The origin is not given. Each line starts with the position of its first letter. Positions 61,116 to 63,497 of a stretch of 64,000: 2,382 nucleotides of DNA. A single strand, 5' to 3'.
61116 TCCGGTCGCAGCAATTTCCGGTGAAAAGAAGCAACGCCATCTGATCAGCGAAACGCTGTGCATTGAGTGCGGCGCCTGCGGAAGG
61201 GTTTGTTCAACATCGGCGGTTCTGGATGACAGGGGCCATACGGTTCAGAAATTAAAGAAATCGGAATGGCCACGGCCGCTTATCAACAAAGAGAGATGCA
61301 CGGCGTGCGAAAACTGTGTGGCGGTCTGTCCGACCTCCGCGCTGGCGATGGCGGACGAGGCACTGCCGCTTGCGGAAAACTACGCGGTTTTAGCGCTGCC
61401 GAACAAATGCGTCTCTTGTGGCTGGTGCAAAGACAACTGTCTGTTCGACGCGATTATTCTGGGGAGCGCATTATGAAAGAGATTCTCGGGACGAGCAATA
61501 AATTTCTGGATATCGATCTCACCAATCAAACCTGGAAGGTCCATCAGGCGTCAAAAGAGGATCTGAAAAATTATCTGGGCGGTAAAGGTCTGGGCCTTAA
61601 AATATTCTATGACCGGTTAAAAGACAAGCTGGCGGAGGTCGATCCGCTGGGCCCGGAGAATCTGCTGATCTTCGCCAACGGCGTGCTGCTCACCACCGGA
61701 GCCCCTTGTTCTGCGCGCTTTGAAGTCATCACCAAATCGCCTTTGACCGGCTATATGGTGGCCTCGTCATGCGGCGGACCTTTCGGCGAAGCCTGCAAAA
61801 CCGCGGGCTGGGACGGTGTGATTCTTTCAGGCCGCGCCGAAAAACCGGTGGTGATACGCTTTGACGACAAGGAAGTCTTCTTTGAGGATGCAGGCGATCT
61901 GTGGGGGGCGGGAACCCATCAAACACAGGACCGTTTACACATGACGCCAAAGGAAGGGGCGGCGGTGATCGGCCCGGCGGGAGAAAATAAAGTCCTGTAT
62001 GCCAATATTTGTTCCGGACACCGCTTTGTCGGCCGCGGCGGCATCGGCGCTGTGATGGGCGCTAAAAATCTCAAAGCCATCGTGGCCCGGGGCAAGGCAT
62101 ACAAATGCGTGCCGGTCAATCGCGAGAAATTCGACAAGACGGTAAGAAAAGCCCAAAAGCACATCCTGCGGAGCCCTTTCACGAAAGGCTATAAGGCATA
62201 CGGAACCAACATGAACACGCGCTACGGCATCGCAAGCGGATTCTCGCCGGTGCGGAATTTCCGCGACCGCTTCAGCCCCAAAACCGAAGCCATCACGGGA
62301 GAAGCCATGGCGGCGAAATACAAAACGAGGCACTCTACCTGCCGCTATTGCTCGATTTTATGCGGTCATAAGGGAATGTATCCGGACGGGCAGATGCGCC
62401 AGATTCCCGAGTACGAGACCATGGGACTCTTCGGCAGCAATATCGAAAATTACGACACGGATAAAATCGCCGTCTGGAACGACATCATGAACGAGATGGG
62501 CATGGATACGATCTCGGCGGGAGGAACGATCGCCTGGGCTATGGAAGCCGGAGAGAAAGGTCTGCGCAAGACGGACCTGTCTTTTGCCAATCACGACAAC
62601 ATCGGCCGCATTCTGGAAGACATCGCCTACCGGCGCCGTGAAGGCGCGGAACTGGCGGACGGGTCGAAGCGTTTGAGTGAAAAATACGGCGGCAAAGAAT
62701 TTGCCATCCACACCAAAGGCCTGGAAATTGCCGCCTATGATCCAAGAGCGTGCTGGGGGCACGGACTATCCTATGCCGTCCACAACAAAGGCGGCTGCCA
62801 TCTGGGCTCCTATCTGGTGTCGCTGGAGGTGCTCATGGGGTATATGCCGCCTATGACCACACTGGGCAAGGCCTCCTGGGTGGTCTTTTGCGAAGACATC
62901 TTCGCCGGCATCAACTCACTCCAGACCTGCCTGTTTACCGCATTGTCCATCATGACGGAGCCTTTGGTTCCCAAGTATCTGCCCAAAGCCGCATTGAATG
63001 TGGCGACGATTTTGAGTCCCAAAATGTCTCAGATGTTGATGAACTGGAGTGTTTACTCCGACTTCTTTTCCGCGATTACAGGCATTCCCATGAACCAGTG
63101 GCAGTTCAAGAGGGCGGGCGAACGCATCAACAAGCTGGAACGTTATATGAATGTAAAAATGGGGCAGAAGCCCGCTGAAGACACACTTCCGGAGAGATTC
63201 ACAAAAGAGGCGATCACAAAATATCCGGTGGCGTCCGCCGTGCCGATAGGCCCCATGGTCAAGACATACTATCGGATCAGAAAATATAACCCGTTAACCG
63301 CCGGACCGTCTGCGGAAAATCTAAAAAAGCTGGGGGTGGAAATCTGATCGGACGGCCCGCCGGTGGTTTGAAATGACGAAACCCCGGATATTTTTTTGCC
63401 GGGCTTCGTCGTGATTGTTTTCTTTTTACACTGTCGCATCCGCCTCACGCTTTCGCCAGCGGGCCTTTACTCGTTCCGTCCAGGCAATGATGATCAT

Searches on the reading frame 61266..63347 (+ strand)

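Call 73: search_protein_families(library=pfam, proteins=[window:61266-63347:+], max_evalue=0.00001)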
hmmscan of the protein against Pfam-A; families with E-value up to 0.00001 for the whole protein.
window:61266-63347:+ (693 aa): 2 families
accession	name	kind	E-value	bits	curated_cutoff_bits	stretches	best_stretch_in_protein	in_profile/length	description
PF01314.23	AFOR_C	-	3.2e-107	359.4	27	1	292-690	2-384/385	Aldehyde ferredoxin oxidoreductase, domains 2 & 3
PF02730.20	AFOR_N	-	1.4e-69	234.3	29.8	1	79-276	2-198/199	Aldehyde ferredoxin oxidoreductase, N-terminal domain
